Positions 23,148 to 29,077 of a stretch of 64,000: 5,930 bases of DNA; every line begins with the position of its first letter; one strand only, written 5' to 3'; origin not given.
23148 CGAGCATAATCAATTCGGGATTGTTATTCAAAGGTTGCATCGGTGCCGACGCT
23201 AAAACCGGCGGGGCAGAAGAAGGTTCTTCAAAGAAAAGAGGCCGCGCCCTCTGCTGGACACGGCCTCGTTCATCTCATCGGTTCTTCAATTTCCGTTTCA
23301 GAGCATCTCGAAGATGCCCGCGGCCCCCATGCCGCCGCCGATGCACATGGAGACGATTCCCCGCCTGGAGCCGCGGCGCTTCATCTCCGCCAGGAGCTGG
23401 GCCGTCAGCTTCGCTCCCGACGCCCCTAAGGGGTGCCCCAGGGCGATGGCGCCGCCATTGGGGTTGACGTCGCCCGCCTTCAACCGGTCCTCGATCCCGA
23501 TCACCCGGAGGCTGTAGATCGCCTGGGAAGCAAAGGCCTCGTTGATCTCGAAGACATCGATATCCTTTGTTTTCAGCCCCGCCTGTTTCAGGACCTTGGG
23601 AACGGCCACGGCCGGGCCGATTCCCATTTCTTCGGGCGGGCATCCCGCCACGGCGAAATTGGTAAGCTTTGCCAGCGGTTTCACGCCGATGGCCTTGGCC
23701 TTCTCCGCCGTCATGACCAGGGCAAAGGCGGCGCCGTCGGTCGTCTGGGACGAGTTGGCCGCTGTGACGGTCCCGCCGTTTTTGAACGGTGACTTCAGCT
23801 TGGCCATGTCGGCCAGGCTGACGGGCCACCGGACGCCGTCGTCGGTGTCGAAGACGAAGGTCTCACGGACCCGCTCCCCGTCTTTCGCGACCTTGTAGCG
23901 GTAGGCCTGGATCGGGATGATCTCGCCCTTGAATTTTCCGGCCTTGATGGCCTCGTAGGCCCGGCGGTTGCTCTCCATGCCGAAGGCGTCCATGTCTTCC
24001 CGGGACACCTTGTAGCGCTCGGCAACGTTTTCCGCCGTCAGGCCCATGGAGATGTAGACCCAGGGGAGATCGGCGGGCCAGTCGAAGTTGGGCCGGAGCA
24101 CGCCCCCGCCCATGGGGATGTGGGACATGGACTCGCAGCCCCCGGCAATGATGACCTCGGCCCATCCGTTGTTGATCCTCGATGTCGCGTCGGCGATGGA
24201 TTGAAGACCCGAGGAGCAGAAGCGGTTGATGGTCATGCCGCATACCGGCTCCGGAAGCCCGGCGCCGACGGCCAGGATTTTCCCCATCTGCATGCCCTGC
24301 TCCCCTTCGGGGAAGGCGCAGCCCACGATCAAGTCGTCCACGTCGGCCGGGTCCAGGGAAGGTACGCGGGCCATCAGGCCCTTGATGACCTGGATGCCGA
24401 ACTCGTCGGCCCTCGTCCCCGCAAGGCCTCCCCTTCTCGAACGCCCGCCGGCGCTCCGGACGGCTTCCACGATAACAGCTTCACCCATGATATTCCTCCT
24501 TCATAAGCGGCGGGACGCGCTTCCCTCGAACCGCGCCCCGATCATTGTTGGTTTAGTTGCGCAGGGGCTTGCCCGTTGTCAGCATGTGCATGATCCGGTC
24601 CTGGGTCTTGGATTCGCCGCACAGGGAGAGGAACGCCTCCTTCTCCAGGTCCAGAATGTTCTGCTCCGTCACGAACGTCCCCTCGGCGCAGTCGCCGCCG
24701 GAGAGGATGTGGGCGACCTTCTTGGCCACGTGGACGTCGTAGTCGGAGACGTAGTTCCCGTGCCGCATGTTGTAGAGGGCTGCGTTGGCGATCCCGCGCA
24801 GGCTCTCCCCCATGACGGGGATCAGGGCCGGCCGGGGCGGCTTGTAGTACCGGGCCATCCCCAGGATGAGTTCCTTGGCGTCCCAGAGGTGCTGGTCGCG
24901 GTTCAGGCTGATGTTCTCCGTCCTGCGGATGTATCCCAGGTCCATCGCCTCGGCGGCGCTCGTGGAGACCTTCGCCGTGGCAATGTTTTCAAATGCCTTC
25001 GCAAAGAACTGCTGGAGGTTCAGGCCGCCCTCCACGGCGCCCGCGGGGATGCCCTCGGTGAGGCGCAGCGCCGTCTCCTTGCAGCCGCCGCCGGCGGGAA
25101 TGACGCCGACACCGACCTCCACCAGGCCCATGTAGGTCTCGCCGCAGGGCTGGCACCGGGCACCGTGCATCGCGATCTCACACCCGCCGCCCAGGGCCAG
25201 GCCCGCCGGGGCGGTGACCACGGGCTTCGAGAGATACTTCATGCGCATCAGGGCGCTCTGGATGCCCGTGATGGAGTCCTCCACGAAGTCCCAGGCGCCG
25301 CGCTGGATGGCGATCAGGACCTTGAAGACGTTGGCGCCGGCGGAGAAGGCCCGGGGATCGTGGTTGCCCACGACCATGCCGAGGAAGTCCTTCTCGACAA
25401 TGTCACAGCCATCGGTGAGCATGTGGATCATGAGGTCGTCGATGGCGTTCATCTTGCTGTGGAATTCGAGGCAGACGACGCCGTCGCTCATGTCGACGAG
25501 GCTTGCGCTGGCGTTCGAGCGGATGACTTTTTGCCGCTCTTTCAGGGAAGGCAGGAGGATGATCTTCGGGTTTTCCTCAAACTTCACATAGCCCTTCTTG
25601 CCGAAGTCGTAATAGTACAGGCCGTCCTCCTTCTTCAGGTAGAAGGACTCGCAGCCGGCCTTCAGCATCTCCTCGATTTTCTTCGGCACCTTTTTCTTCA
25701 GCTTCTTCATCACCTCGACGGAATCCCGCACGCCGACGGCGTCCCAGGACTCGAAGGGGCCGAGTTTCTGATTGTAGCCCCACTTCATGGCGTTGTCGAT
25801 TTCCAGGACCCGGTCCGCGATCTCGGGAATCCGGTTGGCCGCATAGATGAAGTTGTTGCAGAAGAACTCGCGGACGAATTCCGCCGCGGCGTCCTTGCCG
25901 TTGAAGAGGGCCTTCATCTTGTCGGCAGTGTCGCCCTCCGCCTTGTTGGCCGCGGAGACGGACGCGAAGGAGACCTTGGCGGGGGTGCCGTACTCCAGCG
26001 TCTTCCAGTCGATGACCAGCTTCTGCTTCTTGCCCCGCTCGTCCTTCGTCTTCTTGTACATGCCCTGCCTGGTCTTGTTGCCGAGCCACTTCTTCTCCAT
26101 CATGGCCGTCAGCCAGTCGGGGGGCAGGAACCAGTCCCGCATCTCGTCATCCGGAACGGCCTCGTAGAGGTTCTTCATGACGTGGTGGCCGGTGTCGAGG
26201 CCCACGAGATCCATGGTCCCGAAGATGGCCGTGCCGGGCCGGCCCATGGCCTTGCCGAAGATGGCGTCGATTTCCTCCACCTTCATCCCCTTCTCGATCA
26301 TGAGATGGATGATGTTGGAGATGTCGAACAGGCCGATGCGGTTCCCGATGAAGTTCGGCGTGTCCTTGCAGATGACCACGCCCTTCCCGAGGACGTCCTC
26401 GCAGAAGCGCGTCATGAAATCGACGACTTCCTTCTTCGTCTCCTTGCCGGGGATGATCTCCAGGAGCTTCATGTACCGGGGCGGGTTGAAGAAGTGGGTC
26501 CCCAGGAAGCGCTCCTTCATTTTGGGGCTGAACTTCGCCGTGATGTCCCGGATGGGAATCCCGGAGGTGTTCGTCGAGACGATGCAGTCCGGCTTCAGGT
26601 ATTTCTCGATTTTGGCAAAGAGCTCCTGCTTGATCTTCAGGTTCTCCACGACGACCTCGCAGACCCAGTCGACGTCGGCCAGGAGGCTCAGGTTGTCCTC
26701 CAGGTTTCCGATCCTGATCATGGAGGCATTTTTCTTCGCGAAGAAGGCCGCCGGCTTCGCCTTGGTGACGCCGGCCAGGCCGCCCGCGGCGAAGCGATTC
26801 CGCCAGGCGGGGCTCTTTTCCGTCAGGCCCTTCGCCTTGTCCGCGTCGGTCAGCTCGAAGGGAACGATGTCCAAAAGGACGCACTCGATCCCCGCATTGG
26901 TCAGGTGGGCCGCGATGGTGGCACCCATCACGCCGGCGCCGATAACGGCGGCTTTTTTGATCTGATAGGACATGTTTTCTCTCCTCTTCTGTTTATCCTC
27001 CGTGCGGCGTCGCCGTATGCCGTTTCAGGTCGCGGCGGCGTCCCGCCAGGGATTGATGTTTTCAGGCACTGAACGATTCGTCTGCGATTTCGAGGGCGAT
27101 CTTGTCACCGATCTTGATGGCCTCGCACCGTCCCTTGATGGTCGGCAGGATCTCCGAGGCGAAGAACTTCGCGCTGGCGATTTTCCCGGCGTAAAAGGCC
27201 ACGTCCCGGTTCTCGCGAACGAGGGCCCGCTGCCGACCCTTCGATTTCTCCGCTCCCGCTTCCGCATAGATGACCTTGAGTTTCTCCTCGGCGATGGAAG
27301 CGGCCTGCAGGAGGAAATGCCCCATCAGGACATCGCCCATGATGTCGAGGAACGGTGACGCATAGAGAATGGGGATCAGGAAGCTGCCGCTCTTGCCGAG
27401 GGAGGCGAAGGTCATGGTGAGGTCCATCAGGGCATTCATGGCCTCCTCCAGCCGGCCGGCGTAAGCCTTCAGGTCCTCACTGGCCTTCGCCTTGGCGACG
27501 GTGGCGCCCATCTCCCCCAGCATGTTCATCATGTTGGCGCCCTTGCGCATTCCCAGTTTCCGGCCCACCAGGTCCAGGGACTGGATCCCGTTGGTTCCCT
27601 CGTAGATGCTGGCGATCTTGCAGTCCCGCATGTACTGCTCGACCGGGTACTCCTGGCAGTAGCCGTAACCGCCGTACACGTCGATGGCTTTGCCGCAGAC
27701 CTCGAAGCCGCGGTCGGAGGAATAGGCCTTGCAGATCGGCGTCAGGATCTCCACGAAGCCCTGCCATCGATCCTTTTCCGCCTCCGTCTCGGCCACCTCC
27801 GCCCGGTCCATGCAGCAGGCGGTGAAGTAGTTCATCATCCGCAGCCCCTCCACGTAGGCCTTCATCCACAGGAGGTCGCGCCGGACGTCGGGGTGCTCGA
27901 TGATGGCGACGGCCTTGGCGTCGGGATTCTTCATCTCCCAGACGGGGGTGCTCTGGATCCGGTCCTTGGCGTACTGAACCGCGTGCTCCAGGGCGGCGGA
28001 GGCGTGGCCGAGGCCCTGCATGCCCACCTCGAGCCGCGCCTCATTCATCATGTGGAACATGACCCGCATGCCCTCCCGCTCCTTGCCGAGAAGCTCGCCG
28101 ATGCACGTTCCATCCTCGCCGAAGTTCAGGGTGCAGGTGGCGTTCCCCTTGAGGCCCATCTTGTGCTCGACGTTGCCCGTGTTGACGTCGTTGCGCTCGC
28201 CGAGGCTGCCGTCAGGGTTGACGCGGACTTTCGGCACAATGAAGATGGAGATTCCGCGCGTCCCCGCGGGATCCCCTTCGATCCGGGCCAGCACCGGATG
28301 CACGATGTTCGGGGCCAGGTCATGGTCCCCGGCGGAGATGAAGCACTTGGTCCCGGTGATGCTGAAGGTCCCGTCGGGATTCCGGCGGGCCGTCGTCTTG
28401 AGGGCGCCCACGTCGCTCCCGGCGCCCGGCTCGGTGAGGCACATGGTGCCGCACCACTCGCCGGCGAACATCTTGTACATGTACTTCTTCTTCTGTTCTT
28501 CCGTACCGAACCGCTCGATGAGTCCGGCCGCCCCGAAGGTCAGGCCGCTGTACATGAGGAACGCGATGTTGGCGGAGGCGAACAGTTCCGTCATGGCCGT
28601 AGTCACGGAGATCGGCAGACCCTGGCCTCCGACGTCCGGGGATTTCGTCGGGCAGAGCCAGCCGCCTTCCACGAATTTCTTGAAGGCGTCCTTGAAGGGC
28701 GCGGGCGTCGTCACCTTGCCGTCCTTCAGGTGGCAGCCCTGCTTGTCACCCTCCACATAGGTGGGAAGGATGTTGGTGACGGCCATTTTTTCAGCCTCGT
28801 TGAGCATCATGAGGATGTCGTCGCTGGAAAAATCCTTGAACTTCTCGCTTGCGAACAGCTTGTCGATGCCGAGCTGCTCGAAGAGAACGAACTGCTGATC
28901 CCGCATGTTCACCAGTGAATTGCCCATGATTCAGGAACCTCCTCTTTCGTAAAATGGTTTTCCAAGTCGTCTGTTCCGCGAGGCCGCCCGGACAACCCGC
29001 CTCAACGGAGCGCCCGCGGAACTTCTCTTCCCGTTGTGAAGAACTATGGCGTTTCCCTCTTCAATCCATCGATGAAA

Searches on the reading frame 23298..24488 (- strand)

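Call 96: search_protein_families(library=pfam, proteins=[window:23298-24488:-], max_evalue=0.00001)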
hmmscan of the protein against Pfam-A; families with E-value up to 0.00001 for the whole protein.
window:23298-24488:- (396 aa): 2 families
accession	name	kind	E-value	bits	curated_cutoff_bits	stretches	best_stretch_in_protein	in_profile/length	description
PF00108.29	Thiolase_N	-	4.9e-62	210.1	26.4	1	5-261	2-259/260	Thiolase, N-terminal domain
PF02803.24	Thiolase_C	-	1.2e-45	154.6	27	1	270-394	2-122/123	Thiolase, C-terminal domain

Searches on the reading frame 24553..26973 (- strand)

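Call 96: search_protein_families(library=pfam, proteins=[window:24553-26973:-], max_evalue=0.00001)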
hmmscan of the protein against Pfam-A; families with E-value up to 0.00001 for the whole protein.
window:24553-26973:- (806 aa): 4 families
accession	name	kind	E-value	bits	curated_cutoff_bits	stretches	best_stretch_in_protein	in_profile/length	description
PF02737.24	3HCDH_N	-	4.7e-46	157.4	22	1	7-205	1-180/180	3-hydroxyacyl-CoA dehydrogenase, NAD binding domain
PF00725.27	3HCDH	-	3.7e-23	82.3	22.1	1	208-307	2-96/97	3-hydroxyacyl-CoA dehydrogenase, C-terminal domain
PF16113.10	ECH_2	-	2.6e-10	40.8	27.2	1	499-630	3-135/335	Enoyl-CoA hydratase/isomerase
PF00378.25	ECH_1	-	2.5e-08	34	27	1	497-630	4-136/251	Enoyl-CoA hydratase/isomerase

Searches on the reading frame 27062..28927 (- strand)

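Call 96: search_protein_families(library=pfam, proteins=[window:27062-28927:-], max_evalue=0.00001)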
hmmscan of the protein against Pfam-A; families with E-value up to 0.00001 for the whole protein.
window:27062-28927:- (621 aa): 6 families
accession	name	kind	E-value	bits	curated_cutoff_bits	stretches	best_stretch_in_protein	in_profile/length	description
PF00441.29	Acyl-CoA_dh_1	-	2.9e-27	96.1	22.4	1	285-452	2-144/150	Acyl-CoA dehydrogenase, C-terminal domain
PF12806.12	Acyl-CoA_dh_C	-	8.4e-26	91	30.3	1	470-614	2-123/124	Acetyl-CoA dehydrogenase C-terminal like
PF02770.24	Acyl-CoA_dh_M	-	2.4e-15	56.9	33.3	1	162-269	2-94/97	Acyl-CoA dehydrogenase, middle domain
PF02771.21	Acyl-CoA_dh_N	-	1.4e-11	45.1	22.9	1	39-157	5-113/113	Acyl-CoA dehydrogenase, N-terminal domain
PF08028.16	Acyl-CoA_dh_2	-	1.2e-09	38.9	22.7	1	302-446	4-133/134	Acyl-CoA dehydrogenase, C-terminal domain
PF22924.1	ACOX_C_alpha1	-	7e-07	29.6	27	1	293-448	3-159/169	Acyl-CoA oxidase, C-alpha1 domain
